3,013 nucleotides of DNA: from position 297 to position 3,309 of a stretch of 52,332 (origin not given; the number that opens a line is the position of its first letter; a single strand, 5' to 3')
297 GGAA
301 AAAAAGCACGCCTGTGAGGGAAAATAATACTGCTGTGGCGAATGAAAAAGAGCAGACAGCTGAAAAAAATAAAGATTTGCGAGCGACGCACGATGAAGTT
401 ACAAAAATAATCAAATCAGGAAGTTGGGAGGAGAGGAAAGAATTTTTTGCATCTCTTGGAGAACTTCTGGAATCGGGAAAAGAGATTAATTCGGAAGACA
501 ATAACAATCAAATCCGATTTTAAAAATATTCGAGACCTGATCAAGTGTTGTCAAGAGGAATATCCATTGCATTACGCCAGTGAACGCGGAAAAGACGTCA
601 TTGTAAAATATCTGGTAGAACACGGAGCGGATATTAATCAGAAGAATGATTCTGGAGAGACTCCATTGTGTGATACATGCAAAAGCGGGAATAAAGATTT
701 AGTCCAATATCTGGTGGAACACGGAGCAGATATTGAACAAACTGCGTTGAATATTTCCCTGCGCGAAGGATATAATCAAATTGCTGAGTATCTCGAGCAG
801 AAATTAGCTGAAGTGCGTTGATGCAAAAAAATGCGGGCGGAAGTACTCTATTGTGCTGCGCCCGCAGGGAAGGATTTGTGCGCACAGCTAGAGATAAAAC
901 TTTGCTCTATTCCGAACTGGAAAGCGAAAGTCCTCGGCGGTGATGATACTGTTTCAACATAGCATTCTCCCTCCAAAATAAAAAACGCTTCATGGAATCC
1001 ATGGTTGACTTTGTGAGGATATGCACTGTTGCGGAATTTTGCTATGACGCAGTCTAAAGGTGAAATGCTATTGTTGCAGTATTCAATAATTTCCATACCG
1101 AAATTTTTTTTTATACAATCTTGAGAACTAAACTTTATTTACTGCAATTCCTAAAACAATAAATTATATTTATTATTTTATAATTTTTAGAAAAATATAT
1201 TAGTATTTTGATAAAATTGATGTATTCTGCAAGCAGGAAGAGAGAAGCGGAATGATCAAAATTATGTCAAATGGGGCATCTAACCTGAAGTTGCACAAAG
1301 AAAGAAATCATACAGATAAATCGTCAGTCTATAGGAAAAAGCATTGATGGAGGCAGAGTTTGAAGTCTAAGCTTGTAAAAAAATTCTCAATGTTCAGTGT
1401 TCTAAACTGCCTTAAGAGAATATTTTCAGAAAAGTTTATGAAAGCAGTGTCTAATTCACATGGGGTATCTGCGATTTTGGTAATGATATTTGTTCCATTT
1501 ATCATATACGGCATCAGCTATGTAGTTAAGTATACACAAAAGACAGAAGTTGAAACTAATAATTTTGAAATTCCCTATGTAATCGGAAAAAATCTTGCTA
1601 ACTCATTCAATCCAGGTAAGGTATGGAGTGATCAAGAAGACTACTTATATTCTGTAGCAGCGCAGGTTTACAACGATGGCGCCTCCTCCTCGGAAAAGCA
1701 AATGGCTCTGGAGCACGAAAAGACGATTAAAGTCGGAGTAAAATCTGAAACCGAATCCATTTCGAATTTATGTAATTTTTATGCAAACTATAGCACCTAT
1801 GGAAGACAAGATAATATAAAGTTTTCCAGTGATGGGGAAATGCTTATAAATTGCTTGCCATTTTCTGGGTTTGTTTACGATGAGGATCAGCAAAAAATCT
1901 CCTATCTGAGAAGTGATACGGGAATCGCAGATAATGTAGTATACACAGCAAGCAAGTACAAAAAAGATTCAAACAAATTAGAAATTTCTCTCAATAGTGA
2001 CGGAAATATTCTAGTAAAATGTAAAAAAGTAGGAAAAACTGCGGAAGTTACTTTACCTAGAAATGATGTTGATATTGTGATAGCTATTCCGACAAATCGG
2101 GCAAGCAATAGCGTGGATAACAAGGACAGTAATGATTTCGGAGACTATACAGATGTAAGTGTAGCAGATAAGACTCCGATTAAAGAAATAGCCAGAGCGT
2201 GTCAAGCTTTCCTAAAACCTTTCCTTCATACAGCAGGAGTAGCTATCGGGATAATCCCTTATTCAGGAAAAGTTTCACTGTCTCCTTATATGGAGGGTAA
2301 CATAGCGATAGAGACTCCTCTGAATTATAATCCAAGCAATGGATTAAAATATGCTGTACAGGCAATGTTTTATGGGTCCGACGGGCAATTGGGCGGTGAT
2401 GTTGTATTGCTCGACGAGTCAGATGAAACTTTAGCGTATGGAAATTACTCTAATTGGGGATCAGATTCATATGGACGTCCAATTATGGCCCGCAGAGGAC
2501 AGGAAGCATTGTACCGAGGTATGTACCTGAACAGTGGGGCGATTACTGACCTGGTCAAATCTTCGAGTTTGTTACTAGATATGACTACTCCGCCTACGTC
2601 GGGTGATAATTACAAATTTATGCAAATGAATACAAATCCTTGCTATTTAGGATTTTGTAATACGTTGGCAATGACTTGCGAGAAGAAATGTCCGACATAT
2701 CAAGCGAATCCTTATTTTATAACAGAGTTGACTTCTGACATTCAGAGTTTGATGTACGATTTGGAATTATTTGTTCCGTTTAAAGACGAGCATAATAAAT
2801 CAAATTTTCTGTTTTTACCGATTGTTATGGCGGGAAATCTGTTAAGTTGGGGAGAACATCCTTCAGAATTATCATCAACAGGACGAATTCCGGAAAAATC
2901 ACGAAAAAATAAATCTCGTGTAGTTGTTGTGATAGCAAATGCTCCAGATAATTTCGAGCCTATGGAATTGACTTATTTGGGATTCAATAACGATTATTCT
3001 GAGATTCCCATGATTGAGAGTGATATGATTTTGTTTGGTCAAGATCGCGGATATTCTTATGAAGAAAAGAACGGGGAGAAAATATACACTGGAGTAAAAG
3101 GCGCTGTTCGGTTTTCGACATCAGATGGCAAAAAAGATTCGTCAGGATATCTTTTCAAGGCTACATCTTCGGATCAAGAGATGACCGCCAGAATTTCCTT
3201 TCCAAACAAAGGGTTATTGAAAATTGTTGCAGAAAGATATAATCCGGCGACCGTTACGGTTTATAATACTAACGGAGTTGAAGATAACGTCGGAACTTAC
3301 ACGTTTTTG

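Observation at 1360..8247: Intact 6.9-kb gene for a 2295-aa TadG-family protein whose vWA domain is split by a ~1650-residue insertion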

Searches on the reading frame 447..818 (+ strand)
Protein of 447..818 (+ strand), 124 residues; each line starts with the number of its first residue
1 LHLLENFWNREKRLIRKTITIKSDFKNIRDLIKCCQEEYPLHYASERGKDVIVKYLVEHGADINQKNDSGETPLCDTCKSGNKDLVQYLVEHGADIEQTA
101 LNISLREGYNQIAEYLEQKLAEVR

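Call 16: search_protein_families(library=pfam, proteins=[window:447-818:+], max_evalue=0.01)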
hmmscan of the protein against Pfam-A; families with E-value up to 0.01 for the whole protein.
window:447-818:+ (124 aa): 6 families
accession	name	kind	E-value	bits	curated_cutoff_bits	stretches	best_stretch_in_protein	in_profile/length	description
PF12796.13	Ank_2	-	7.6e-32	110.2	27.3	2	41-118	1-81/90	Ankyrin repeats (3 copies)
PF00023.36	Ank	-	8.8e-17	60.7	21.1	2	39-68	4-33/33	Ankyrin repeat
PF13637.12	Ank_4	-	1.6e-13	50.9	22.7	2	41-74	1-34/50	Ankyrin repeats (many copies)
PF13606.12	Ank_3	-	2.8e-12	45.9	22.3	1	38-64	3-29/30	Ankyrin repeat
PF13857.12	Ank_5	-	4.2e-11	43.4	27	1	38-74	17-53/56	Ankyrin repeats (many copies)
PF23745.1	ANK_LRRK2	-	2e-07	31.4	27.5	1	41-121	35-117/130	LRRK2 ANK repeat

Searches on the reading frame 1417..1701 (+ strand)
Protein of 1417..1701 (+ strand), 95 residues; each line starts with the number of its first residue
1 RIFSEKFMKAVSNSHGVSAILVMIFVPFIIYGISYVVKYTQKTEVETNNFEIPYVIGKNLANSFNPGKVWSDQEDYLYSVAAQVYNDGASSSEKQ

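Call 68: search_protein_families(library=pfam, alignment_id=A6, max_evalue=1)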
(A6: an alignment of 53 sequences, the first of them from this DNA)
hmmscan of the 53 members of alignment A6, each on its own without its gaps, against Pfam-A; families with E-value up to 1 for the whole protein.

A. member 1, seq(95 aa): 3 families
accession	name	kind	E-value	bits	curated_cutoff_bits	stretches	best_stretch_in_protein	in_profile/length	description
PF13624.11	SurA_N_3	-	0.072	13.4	27.2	1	7-46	4-43/162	SurA-like N-terminal domain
PF24709.1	DUF7670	-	0.11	13.3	29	1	15-45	86-116/118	Domain of unknown function (DUF7670)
PF07720.18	TPR_3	-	0.13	12.9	20.7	1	75-88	2-15/34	Tetratricopeptide repeat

B. families by the number of members that match (of 53 scanned): 48 families (the first 25 are shown)
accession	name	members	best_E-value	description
PF13400.11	Tad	2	0.00058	Putative Flp pilus-assembly TadE/G-like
PF05305.19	DUF732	2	0.047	Protein of unknown function (DUF732)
PF01616.22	Orbi_NS3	2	0.068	Orbivirus NS3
PF13129.11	DUF3953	2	0.12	Protein of unknown function (DUF3953)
PF14935.11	TMEM138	1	0.0014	Transmembrane protein 138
PF14613.12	HAM1_C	1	0.011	HAM1-like, C-terminal domain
PF24220.1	DUF7439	1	0.012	Family of unknown function (DUF7439)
PF11774.14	Lsr2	1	0.012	Lsr2 dimerization domain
PF02076.21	STE3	1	0.012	Pheromone A receptor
PF14015.11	DUF4231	1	0.013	Protein of unknown function (DUF4231)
PF23549.1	Zn_ribbon_GRF_2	1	0.015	GRF-like zinc ribbon domain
PF07811.17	TadE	1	0.016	TadE-like protein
PF09233.17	Endonuc-EcoRV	1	0.019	Restriction endonuclease EcoRV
PF23577.1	LysM_RLK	1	0.021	LysM domain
PF12084.13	DUF3561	1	0.022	Protein of unknown function (DUF3561)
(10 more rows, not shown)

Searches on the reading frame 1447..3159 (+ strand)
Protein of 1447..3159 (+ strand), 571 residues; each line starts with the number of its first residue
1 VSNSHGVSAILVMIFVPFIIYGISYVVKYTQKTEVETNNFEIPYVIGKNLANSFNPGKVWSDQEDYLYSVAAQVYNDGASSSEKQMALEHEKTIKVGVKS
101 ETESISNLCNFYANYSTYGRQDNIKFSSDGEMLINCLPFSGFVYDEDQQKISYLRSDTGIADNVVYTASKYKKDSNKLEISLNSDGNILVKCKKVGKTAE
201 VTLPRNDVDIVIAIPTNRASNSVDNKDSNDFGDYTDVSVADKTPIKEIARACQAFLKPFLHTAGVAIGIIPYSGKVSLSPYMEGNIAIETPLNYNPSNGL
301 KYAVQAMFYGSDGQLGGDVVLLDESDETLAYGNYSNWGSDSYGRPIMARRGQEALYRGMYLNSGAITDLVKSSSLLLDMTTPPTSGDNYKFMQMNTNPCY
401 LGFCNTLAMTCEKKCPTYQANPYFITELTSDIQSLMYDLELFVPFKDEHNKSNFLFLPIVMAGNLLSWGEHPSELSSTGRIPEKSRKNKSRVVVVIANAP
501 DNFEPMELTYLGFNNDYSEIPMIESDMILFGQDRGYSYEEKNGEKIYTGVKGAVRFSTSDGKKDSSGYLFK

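Call 63: search_protein_representatives(alignment_id=A5)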
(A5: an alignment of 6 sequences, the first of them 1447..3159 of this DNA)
Query: 6 sequences, 656 profile positions. Proteins with E-value up to 0.001 (for the whole library): 194; up to 1e-10: 178; up to 1e-30: 126. The best 150 are listed.
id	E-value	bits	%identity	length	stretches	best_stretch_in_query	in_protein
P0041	2.0e-287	971.5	-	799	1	1-638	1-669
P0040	1.1e-269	912.9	-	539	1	1-561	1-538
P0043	2.1e-237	806.2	-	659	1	4-656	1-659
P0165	1.7e-222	756.9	-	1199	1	85-643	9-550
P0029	1.7e-220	750.3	-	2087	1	1-637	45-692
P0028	3.5e-215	732.8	-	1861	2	1-638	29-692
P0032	2.1e-210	717.0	-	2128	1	7-602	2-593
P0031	2.8e-210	716.5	-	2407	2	1-618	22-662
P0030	2.1e-208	710.4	-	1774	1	2-640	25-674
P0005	7.5e-205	698.6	-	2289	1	2-618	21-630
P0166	2.0e-200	684.0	-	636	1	31-570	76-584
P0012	6.8e-193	659.1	-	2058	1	2-652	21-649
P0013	6.8e-193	659.1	-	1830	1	2-619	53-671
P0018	2.8e-192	657.1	-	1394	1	2-639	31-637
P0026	9.7e-186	635.5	-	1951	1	1-620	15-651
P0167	1.3e-179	615.2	-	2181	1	1-608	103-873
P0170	3.3e-165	567.7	-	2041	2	1-641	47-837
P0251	2.3e-45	171.7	-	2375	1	2-611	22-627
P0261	3.0e-34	134.9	-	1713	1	170-617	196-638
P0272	1.4e-28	116.2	-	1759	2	2-299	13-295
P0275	7.2e-28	113.8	-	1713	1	2-537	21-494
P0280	9.3e-25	103.6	-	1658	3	443-551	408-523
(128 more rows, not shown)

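Call 64: search_protein_families(library=pfam, proteins=[P0251, P0261, P0272, P0275, P0280], max_evalue=1)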
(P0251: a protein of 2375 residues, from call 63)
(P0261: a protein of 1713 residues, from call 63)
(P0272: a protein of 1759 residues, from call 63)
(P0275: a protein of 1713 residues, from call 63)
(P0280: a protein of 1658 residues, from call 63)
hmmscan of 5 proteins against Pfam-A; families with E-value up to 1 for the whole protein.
P0251 (2375 aa): 2 families
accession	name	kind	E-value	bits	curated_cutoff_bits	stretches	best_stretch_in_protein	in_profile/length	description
PF13400.11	Tad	-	0.065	14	22.3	1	18-64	1-46/47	Putative Flp pilus-assembly TadE/G-like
PF12652.12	CotJB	-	0.45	11.2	29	1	1555-1601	25-71/76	CotJB protein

P0261 (1713 aa): 1 family
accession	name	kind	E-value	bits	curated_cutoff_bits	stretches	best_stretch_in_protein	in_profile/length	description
PF13400.11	Tad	-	0.21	12.4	22.3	1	20-66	1-46/47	Putative Flp pilus-assembly TadE/G-like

P0272 (1759 aa): 0 families

P0275 (1713 aa): 0 families

P0280 (1658 aa): 1 family
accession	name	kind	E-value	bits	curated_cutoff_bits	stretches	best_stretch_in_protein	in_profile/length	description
PF09491.16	RE_AlwI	-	0.38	10.1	23.1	1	1496-1638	138-262/441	AlwI restriction endonuclease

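Call 74: find_encoding_contigs(protein=P0167, flank=6000, max_places=2)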
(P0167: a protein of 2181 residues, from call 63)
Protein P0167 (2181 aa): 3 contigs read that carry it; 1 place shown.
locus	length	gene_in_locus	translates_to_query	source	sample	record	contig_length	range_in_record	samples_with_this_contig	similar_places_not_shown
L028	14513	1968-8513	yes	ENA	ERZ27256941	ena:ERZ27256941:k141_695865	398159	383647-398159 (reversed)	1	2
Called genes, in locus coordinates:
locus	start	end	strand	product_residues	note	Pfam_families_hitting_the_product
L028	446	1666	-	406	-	PF07690:MFS_1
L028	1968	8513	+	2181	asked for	-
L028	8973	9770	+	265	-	PF00318:Ribosomal_S2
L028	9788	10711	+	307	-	PF25025:EF-Ts_N (weak), PF00889:EF_TS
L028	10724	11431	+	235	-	PF00696:AA_kinase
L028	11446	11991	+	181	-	PF01765:RRF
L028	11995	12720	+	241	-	PF01255:Prenyltransf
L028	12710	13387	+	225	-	PF01148:CTP_transf_1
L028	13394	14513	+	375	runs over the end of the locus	PF02163:Peptidase_M50, PF13180:PDZ_2, PF00595:PDZ, PF17820:PDZ_6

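Call 75: find_encoding_contigs(protein=P0170, flank=6000, max_places=2)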
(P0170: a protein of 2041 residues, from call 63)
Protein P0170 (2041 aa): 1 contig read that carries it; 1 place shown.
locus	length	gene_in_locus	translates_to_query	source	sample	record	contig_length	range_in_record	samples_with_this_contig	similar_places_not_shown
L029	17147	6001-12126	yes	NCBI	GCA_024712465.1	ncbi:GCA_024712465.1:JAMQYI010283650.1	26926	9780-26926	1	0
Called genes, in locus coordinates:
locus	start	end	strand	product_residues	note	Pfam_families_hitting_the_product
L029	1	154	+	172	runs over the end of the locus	PF03330:DPBB_1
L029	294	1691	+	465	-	PF07690:MFS_1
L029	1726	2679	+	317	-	PF02606:LpxK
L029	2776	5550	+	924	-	PF00196:GerE, PF13401:AAA_22 (faint), PF00931:NB-ARC, PF05729:NACHT (faint), PF13424:TPR_12 (faint), PF00515:TPR_1 (faint), PF07719:TPR_2 (faint)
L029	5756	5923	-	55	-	-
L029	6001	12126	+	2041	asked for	-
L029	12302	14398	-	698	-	PF03030:H_PPase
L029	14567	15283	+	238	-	PF18912:DZR_2, PF00156:Pribosyltran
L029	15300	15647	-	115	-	-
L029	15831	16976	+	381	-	PF00005:ABC_tran, PF08402:TOBE_2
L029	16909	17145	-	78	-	?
